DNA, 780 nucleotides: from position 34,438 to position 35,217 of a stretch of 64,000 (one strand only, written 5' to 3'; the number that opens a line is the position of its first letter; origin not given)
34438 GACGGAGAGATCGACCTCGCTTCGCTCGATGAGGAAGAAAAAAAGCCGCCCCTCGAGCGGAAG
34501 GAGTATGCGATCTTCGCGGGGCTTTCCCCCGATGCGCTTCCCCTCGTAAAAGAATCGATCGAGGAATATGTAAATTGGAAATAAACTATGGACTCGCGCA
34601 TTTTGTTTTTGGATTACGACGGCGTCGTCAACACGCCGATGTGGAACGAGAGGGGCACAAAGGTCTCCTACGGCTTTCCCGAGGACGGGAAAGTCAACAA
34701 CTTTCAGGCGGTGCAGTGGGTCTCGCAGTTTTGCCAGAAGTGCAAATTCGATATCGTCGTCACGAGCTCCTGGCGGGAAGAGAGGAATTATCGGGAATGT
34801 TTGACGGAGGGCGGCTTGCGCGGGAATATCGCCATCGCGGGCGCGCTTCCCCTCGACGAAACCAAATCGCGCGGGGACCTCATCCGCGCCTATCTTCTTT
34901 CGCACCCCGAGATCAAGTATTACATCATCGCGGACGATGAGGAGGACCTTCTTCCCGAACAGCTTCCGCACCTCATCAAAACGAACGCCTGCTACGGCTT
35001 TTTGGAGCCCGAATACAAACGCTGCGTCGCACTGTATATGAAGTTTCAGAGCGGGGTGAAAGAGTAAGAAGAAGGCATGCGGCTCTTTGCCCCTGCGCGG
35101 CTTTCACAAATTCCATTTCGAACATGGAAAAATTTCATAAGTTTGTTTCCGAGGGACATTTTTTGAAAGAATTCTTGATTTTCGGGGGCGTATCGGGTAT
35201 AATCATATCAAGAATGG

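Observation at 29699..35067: Six-gene, tightly packed operon: PD-(D/E)XK nuclease, four proteins with no recognisable domains, and a HAD_SAK-type phosphatase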

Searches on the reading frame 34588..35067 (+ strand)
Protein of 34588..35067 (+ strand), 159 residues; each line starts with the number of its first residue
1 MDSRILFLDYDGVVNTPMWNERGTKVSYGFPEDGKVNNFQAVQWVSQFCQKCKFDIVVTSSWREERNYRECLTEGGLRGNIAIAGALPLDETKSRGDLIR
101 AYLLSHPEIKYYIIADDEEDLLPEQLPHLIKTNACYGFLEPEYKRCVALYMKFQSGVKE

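Call 3: search_protein_families(library=pfam, proteins=[window:34588-35067:+], max_evalue=1)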
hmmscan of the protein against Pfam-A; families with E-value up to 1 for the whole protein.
window:34588-35067:+ (159 aa): 5 families
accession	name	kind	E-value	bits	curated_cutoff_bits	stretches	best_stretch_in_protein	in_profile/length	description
PF18143.6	HAD_SAK_2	-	9.7e-20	71.8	27.5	1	5-141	1-137/139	HAD domain in Swiss Army Knife RNA repair proteins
PF18312.6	ScsC_N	-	0.0055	16.8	25.8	1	96-109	6-19/34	Copper resistance protein ScsC N-terminal domain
PF17470.7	Gp45_2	-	0.049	14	28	1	102-124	2-27/58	Phage gene product 45.2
PF14386.11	DUF4417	-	0.11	12.5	28.9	1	41-84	89-132/183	Domain of unknown function (DUF4417)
PF20471.4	DUF6716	-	0.15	11.5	27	1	51-90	121-159/342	Putative glycosyltransferase (DUF6716)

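Call 4: search_protein_families(library=phrogs, proteins=[window:34588-35067:+], max_evalue=1)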
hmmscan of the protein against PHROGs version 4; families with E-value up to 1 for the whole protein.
window:34588-35067:+ (159 aa): 2 families
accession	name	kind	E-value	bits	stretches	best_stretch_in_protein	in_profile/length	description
phrog_1818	-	unknown function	7.6e-20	72.2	1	3-147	5-149/161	-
phrog_25986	-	unknown function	0.26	12.7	1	40-85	23-68/86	-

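Call 5: search_protein_families(library=padloc, proteins=[window:34588-35067:+], max_evalue=1)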
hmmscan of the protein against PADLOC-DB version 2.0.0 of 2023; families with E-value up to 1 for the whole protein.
window:34588-35067:+ (159 aa): 0 families

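Call 6: search_protein_families(library=ncbifam, proteins=[window:34588-35067:+], max_evalue=1)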
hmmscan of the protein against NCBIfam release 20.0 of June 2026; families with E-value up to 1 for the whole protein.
window:34588-35067:+ (159 aa): 0 families

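Call 84: search_solved_structures(query=window:34588-35067:+, max_evalue=10)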
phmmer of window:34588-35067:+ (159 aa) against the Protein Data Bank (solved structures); distinct sequences matched with E-value up to 10: 0.

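Call 98: list_cluster_members(proteins=[P0001, P0035, window:34588-35067:+, window:29699-31051:+])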
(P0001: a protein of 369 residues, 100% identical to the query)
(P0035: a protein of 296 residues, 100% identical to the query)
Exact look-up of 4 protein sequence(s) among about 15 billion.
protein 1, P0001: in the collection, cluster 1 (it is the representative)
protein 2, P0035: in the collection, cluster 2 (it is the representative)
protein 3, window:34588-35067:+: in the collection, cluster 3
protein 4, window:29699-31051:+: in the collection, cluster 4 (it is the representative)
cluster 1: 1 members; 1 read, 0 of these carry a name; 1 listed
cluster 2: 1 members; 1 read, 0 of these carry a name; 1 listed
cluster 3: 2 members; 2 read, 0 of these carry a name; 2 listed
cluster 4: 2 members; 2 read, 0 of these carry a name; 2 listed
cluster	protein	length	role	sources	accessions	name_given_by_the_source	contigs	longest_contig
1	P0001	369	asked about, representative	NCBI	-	-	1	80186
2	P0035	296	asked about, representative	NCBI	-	-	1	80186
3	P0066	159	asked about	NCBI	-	-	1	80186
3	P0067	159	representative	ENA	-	-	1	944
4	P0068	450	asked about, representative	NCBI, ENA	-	-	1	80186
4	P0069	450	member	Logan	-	-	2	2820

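Call 101: search_dna_similar(query=window:34588-35067:+, collection=phages, mode=protein, max_rows=12, max_evalue=0.00001)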
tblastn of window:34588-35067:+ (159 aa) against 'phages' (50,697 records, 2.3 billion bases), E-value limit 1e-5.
Records with a match: 204; places in all: 204; records where one place covers at least 80% of the query: 203.
Best place of each record, by identity: <60% 204.
By first word of the organism name: Klebsiella 113; Enterobacter 20; Citrobacter 13; Vibrio 13; Cronobacter 12; Aeromonas 11; Escherichia 9; Pseudomonas 3; Raoultella 2; Pseudotevenvirus 2; and 5 more.
By host as written in the record: Klebsiella pneumoniae 54; - 18; Klebsiella sp. M5a1 9; Enterobacter cloacae 7; Klebsiella pneumoniae JHCK1 (BEI NR-48976) 6; Aeromonas salmonicida 6; Cronobacter sakazakii 5; Cronobacter sakazakii ATCC BAA894 5; and 63 more.
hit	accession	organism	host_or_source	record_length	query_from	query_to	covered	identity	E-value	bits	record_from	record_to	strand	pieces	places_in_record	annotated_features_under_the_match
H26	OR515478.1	Citrobacter phage Ci1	Citrobacter sp. JL 976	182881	4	149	92%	32.5%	4e-9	60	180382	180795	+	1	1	hypothetical protein (x2)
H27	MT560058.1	Pectobacterium phage POP12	Pectobacterium carotovorum subsp. ...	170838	5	142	87%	31.7%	1e-7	55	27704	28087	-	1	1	hypothetical protein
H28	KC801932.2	Escherichia phage Lw1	Escherichia coli BL21(DE3)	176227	5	142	87%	31.2%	3e-7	54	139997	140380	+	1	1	hypothetical protein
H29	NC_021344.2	Escherichia phage Lw1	Escherichia coli BL21(DE3)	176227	5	142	87%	31.2%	3e-7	54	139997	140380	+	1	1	hypothetical protein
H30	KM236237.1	Citrobacter phage Miller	-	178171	5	142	87%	31.2%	3e-7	54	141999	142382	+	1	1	hypothetical protein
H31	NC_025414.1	Citrobacter phage Miller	-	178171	5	142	87%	31.2%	3e-7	54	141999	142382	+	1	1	hypothetical protein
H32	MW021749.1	Citrobacter phage vB_Cfr_Xman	Citrobacter sp.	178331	5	142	87%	31.2%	3e-7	54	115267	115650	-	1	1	hypothetical protein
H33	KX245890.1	Citrobacter phage vB_CfrM_CfP1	waste water plant raw effluent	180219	5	142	87%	31.2%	3e-7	54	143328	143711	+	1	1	hypothetical protein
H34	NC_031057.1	Citrobacter phage vB_CfrM_CfP1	waste water plant raw effluent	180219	5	142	87%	31.2%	3e-7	54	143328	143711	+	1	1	hypothetical protein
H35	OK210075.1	Citrobacter phage KKP_3664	Citrobacter freundii KKP 3655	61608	5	142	87%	31.2%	8e-7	53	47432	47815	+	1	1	hypothetical protein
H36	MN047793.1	Xanthomonas phage Xoo-sp13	Xanthomonas oryzae pv. oryzae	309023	1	150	94%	28.6%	3e-7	54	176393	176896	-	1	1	hypothetical protein | YbiA-like protein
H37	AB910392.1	Pseudomonas phage KPP23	Pseduomonas aeruginosa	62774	1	149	94%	28.4%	5e-8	56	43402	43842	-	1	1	hypothetical protein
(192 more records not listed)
